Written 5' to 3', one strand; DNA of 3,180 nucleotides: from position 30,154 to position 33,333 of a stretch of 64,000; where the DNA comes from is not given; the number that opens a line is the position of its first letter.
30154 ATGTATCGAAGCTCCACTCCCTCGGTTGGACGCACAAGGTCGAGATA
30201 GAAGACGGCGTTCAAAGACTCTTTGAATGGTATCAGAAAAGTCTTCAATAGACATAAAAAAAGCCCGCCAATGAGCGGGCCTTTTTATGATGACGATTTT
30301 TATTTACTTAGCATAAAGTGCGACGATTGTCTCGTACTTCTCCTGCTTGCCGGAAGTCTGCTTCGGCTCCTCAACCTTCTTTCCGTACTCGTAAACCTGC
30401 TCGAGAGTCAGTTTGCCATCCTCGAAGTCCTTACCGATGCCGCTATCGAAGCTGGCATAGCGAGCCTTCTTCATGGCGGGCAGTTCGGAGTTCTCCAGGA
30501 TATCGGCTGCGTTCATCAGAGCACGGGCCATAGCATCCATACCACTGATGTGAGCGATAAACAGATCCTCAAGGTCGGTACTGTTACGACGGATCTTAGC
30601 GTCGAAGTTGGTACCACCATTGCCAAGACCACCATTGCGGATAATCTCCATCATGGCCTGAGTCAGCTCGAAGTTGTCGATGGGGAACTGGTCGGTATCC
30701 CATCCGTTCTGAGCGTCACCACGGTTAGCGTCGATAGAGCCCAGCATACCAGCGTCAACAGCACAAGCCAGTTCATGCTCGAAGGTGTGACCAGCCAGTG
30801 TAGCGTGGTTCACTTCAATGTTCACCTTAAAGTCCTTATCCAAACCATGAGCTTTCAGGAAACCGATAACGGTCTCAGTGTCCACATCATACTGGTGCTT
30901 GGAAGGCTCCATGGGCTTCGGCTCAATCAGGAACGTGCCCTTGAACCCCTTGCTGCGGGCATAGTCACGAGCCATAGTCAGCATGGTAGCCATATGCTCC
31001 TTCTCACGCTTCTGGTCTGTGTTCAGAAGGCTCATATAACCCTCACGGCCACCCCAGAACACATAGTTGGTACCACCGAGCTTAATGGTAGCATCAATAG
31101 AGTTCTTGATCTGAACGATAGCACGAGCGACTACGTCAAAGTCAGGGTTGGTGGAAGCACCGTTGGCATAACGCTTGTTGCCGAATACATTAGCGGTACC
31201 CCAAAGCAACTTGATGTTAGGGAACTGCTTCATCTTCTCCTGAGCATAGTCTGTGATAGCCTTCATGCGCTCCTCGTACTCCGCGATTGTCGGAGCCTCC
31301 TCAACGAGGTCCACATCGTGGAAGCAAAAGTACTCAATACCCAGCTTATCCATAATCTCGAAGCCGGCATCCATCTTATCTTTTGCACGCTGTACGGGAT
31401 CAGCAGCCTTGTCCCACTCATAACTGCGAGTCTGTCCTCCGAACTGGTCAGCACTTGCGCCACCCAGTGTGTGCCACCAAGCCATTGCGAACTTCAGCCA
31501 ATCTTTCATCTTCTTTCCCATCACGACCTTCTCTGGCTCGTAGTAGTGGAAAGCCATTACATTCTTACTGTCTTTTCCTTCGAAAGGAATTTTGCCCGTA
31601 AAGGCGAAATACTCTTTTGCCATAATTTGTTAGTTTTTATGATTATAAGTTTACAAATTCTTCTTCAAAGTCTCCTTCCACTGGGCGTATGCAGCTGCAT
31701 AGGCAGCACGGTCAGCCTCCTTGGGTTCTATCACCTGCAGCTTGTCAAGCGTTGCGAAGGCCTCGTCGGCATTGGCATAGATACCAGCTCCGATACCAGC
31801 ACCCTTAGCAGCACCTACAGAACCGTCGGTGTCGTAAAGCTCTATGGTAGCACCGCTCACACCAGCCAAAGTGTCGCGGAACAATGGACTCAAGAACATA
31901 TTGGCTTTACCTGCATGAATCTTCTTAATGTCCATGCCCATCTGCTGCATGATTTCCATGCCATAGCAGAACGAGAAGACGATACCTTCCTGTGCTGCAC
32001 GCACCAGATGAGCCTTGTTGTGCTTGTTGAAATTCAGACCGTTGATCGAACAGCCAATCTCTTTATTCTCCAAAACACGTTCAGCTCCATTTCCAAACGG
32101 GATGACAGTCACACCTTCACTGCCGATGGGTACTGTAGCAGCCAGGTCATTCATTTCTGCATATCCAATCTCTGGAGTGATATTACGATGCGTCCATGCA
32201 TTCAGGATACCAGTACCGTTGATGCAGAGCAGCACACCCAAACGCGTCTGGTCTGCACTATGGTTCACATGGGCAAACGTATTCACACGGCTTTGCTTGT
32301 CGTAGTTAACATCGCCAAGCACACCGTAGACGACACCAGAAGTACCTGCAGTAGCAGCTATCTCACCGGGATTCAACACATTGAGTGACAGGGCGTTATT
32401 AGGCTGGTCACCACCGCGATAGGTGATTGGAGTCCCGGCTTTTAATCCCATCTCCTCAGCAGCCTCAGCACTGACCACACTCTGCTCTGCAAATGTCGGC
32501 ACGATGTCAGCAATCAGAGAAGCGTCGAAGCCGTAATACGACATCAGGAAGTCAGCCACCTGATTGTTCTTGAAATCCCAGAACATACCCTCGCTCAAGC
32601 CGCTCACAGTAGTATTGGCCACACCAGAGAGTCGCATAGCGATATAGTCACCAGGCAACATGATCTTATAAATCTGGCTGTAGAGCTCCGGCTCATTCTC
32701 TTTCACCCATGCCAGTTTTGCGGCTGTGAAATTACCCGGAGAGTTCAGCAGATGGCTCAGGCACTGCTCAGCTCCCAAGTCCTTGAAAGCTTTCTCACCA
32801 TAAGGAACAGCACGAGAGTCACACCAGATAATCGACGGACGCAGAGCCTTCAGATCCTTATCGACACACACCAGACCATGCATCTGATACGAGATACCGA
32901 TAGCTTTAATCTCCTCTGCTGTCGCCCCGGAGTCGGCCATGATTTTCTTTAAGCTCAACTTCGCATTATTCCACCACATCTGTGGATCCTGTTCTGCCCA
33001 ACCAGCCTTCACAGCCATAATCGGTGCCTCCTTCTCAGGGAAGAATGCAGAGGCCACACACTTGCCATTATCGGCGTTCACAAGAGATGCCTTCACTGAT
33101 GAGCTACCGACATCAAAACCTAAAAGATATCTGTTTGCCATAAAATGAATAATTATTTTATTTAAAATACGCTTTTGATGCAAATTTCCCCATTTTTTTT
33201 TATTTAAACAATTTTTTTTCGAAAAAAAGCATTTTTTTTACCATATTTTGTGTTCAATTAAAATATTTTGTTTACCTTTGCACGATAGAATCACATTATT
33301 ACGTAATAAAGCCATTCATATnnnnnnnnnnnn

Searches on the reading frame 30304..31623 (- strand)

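Call 22: search_protein_families(library=pfam, proteins=[window:30304-31623:-], max_evalue=0.0001)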
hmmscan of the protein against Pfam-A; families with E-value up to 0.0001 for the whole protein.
window:30304-31623:- (439 aa): 1 family
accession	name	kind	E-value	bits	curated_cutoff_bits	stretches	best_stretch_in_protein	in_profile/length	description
PF01261.30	AP_endonuc_2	-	5.1e-10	39.9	31.1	1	156-283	54-169/249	Xylose isomerase-like TIM barrel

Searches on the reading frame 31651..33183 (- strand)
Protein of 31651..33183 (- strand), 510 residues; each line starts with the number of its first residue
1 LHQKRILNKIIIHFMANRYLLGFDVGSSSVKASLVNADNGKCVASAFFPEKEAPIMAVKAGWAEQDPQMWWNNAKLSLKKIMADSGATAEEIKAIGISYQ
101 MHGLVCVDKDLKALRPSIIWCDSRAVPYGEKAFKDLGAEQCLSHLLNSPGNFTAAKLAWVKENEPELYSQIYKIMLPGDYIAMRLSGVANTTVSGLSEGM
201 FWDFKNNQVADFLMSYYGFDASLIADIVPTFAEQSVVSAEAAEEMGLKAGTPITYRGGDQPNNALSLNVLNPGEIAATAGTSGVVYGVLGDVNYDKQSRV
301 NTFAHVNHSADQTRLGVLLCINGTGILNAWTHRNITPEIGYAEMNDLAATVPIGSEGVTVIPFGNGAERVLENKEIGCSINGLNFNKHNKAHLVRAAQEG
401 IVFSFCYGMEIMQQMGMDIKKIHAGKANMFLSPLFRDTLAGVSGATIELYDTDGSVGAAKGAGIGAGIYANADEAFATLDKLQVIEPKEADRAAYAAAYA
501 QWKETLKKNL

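Call 22: search_protein_families(library=pfam, proteins=[window:31651-33183:-], max_evalue=0.0001)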
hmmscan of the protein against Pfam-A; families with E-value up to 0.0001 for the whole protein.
window:31651-33183:- (510 aa): 2 families
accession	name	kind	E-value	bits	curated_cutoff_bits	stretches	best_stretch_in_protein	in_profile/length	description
PF00370.27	FGGY_N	-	1.2e-45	156.4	28.8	1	19-262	1-241/245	FGGY family of carbohydrate kinases, N-terminal domain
PF02782.22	FGGY_C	-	7.2e-11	42.7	27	1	276-456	2-188/198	FGGY family of carbohydrate kinases, C-terminal domain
